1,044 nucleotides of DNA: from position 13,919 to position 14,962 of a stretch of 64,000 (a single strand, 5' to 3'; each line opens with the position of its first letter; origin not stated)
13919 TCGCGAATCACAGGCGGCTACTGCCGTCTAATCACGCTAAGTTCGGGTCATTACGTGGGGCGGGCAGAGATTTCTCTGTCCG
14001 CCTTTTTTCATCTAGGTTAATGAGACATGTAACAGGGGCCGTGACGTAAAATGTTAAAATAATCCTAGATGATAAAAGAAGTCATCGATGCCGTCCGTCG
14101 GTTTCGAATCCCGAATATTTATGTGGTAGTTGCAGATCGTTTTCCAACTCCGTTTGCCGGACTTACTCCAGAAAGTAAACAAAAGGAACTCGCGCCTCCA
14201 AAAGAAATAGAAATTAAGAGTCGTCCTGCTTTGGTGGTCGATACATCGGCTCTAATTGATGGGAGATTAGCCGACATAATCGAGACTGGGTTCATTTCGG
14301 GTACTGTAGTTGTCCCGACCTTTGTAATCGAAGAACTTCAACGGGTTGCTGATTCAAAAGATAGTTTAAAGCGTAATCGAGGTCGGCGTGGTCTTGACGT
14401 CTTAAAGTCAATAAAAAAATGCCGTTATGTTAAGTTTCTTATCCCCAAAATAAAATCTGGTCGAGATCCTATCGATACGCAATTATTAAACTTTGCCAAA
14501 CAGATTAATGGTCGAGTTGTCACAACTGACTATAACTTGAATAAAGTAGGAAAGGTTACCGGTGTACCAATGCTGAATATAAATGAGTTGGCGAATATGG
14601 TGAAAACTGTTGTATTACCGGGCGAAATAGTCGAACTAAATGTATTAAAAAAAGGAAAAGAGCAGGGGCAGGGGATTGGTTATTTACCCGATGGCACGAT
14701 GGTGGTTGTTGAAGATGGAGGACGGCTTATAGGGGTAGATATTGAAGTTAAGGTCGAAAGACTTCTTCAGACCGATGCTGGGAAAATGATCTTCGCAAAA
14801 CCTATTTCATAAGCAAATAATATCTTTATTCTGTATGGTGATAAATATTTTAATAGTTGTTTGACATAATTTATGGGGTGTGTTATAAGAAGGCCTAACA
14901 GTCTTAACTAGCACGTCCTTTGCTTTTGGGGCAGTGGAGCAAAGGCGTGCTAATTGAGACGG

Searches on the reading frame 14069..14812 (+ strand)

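Call 9: search_protein_families(library=pfam, proteins=[window:14069-14812:+], max_evalue=0.001)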
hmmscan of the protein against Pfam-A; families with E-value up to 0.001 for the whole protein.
window:14069-14812:+ (247 aa): 2 families
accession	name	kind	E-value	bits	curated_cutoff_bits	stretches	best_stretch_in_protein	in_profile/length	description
PF01850.27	PIN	-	2e-07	32.1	23.6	1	56-162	2-119/120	PIN domain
PF01938.26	TRAM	-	3.4e-05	24.1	21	1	183-232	3-51/61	TRAM domain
